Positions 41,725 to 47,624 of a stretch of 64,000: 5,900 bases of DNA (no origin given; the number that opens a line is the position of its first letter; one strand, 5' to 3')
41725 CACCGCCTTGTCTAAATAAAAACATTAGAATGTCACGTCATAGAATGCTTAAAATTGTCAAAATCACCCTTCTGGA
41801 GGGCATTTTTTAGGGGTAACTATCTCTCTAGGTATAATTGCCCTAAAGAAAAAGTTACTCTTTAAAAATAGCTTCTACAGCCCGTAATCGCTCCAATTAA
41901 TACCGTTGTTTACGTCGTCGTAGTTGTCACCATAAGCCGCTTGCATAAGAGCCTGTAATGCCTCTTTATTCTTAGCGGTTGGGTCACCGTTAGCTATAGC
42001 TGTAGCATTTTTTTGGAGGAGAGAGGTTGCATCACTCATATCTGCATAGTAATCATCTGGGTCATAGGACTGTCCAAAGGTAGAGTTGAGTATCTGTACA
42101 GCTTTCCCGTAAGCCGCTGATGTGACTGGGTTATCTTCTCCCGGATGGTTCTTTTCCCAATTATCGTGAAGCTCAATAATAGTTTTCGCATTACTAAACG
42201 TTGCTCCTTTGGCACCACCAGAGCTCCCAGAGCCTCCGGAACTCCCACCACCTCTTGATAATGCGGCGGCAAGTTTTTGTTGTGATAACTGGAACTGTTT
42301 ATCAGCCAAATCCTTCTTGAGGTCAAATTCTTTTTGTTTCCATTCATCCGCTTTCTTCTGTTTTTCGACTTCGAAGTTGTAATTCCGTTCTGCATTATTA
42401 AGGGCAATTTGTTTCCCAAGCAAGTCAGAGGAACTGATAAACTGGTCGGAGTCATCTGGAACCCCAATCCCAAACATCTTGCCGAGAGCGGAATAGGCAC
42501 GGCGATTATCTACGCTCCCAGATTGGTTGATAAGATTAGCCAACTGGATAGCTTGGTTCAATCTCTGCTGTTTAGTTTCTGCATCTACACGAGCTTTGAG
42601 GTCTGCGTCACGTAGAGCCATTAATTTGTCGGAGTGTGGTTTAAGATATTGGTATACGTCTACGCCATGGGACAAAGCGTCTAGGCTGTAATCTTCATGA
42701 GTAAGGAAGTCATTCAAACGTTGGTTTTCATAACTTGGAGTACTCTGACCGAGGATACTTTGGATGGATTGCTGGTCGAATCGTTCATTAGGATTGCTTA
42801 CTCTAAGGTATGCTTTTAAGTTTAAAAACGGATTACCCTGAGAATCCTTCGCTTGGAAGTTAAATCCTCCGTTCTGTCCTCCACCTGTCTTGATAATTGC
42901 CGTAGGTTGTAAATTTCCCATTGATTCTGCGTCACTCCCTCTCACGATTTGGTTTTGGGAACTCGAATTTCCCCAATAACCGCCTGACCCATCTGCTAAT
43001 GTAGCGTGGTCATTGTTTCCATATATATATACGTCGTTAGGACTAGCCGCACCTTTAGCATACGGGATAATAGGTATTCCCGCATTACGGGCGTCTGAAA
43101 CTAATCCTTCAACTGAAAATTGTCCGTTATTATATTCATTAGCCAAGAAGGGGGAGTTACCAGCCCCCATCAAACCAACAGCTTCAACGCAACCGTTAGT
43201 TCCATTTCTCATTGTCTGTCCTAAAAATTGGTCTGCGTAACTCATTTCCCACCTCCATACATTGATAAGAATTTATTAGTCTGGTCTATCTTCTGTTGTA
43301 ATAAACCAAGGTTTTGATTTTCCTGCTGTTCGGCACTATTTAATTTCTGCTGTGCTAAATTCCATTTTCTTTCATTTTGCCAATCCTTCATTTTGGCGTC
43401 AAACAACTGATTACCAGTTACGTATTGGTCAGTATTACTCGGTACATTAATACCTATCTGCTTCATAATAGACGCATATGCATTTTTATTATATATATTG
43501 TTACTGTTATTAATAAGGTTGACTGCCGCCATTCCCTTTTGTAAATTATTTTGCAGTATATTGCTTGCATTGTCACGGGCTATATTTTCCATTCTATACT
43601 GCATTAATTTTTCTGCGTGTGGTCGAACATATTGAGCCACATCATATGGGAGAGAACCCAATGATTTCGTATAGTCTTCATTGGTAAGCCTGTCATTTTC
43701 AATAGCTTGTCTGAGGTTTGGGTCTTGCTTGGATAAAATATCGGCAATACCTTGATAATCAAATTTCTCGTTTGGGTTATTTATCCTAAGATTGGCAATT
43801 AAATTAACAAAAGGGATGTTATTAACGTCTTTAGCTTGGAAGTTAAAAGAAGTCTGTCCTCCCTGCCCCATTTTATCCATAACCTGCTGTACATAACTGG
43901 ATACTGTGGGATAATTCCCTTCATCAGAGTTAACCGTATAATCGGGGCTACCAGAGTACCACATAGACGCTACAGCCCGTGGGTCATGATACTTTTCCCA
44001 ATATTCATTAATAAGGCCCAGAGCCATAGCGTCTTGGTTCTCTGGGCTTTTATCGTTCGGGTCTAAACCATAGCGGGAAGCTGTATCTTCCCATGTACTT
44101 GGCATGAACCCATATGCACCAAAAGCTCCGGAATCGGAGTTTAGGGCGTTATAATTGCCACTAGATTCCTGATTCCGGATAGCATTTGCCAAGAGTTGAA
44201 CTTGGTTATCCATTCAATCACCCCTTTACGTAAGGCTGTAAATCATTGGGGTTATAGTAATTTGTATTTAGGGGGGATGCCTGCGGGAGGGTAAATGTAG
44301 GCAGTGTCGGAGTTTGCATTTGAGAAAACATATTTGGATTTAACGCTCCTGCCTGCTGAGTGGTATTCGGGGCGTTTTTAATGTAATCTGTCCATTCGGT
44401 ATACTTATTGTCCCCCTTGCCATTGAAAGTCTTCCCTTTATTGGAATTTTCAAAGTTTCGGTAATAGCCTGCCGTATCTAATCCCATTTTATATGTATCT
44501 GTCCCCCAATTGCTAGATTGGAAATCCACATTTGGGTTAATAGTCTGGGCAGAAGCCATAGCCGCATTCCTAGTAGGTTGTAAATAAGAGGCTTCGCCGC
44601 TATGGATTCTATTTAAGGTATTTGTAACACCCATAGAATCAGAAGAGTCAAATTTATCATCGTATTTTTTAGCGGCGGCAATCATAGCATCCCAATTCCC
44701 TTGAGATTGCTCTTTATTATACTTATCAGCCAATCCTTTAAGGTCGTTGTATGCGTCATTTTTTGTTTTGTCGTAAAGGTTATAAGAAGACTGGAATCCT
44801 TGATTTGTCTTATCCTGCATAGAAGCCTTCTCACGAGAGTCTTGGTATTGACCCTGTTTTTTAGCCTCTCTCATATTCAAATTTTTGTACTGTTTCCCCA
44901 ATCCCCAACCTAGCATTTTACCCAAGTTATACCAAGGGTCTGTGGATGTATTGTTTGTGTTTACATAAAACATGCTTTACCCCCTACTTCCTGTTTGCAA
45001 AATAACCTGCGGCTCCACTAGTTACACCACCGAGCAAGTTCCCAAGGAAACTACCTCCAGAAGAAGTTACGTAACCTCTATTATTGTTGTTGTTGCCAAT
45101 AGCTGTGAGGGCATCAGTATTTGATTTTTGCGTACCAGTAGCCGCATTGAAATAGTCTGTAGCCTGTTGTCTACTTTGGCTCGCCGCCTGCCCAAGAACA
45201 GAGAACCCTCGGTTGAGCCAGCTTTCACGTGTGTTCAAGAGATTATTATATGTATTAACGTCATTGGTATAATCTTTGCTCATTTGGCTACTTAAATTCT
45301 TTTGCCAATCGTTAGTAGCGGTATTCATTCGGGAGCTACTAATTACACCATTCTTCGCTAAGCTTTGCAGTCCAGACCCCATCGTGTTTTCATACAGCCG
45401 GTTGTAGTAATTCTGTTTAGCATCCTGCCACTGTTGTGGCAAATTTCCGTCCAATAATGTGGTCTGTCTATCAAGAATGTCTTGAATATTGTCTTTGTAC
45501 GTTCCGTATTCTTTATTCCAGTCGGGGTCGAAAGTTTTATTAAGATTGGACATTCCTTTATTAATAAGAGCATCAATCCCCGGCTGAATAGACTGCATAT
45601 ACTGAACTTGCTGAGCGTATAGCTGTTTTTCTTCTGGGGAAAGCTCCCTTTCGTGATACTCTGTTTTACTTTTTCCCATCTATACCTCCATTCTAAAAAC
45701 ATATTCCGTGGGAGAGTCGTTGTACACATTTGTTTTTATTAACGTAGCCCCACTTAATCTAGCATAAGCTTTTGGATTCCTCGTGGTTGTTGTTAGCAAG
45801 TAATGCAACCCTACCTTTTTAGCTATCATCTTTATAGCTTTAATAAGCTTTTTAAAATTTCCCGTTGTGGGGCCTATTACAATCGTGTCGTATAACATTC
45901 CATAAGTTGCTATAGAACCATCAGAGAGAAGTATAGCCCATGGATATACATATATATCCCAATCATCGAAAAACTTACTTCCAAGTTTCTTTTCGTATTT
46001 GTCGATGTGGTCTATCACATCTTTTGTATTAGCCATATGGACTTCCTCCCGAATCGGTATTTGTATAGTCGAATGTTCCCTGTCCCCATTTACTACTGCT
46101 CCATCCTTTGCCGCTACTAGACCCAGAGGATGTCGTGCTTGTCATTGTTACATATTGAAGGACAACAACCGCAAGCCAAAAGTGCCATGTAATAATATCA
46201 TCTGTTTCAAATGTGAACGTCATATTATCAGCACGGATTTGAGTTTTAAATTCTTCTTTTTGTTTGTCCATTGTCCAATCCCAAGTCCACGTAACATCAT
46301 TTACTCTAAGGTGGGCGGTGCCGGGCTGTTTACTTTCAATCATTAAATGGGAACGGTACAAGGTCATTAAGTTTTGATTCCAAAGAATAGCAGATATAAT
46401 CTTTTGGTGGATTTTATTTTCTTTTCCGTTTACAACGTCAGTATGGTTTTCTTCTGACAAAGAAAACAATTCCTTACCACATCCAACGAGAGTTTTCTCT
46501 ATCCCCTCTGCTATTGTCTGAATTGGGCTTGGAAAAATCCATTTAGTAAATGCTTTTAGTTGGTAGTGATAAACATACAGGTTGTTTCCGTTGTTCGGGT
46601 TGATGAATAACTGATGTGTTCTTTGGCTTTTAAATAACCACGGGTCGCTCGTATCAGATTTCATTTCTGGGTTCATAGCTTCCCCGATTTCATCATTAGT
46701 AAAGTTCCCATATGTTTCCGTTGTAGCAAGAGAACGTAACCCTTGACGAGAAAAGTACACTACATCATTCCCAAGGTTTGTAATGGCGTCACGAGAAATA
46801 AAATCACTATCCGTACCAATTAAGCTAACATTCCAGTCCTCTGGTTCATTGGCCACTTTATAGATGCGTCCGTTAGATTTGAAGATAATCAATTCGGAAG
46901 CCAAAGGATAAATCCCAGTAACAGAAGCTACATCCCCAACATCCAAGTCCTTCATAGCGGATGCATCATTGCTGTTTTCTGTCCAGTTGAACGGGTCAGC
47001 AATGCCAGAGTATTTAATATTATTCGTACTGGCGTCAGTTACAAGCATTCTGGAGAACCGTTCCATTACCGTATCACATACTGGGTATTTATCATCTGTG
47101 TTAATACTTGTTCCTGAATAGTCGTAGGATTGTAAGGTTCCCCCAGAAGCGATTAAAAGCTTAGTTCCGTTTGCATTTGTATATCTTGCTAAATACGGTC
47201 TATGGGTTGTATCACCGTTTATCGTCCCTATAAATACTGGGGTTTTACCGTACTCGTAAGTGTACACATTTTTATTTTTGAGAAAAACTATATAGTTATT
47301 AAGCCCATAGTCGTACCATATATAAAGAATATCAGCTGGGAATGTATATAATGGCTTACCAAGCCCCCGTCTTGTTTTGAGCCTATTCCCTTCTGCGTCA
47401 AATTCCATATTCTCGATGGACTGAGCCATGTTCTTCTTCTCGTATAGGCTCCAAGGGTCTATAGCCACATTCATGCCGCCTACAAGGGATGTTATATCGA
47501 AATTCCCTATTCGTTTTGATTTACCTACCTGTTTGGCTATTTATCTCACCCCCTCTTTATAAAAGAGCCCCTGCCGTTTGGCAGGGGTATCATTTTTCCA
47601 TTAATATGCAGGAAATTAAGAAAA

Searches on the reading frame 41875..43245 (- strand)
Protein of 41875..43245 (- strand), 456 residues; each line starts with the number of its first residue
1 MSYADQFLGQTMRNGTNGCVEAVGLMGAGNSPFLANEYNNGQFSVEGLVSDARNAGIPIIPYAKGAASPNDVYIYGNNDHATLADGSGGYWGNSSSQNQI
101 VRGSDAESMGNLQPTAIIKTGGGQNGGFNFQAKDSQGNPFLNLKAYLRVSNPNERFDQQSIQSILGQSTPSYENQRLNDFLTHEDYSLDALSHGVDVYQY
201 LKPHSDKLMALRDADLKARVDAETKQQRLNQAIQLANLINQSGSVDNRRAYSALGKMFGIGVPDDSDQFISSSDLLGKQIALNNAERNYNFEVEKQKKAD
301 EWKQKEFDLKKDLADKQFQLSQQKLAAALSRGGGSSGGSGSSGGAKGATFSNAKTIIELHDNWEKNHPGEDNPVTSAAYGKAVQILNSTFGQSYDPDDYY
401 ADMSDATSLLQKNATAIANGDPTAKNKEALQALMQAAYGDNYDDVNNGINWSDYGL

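Call 9: search_protein_families(library=pfam, proteins=[window:41875-43245:-], max_evalue=0.01)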
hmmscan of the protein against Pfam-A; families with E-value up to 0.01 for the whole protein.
window:41875-43245:- (456 aa): 0 families

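Call 10: search_protein_families(library=phrogs, proteins=[window:41875-43245:-], max_evalue=0.001)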
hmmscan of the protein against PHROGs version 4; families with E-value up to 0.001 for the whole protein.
window:41875-43245:- (456 aa): 0 families

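Call 26: find_related_loci(query=window:41875-43245:-, collection=viral_contigs, flank=10000)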
Query window:41875-43245:- (456 aa) in viral_contigs; peptide patterns used: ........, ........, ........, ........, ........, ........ (x = any residue, [..] = any of these).
3 stretches matched a pattern; 1 encode a relative of the query (tblastn E <= 1e-3); 1 distinct loci.
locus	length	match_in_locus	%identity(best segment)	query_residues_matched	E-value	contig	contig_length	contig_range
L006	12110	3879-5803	52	1-456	1e-143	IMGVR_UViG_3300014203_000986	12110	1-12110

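Call 49: search_protein_families(library=phrogs, proteins=[window:41875-43245:-], max_evalue=0.001)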
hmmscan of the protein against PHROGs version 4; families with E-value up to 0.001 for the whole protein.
window:41875-43245:- (456 aa): 0 families

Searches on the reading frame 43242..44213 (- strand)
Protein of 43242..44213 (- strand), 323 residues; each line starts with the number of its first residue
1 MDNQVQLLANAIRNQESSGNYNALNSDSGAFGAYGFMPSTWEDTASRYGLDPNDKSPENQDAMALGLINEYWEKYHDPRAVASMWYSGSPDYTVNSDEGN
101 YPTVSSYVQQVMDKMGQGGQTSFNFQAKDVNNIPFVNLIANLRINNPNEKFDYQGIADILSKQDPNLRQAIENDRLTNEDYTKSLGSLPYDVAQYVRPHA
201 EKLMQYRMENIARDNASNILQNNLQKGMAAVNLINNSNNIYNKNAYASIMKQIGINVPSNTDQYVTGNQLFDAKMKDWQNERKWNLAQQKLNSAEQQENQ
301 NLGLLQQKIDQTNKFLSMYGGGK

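Call 9: search_protein_families(library=pfam, proteins=[window:43242-44213:-], max_evalue=0.01)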
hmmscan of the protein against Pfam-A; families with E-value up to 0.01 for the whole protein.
window:43242-44213:- (323 aa): 1 family
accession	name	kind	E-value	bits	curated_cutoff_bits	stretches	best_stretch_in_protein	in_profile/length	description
PF06737.19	Transglycosylas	-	2.9e-06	28.3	27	1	11-67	9-65/77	Transglycosylase-like domain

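Call 10: search_protein_families(library=phrogs, proteins=[window:43242-44213:-], max_evalue=0.001)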
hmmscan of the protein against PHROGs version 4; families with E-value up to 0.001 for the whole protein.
window:43242-44213:- (323 aa): 2 families
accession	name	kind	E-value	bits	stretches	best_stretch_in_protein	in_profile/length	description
phrog_90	-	lysis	2.5e-07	29.8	1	23-70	710-756/1168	endolysin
phrog_4067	-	other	9.5e-05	21.9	1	11-62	690-744/980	transglycosylase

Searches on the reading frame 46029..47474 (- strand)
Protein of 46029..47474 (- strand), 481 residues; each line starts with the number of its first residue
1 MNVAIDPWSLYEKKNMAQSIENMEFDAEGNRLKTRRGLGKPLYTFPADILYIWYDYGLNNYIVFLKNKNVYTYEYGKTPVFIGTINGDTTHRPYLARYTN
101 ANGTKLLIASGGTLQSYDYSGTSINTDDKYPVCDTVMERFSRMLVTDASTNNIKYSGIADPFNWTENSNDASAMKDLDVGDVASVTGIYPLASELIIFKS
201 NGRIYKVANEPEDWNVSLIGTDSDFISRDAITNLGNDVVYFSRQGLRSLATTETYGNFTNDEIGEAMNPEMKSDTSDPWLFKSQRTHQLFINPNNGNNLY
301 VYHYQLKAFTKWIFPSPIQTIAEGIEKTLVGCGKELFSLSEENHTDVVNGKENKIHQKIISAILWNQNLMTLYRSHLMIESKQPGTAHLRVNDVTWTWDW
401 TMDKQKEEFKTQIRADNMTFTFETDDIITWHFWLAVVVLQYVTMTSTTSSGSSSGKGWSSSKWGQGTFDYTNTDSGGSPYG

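Call 47: search_protein_families(library=pfam, proteins=[window:46029-47474:-], max_evalue=0.001)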
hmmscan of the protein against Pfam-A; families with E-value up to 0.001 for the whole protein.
window:46029-47474:- (481 aa): 0 families

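Call 49: search_protein_families(library=phrogs, proteins=[window:46029-47474:-], max_evalue=0.001)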
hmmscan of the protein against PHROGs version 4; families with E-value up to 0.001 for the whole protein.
window:46029-47474:- (481 aa): 1 family
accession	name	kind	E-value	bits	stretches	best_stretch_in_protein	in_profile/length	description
phrog_5107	-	lysis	4.1e-06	26.5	1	57-276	116-324/533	amidase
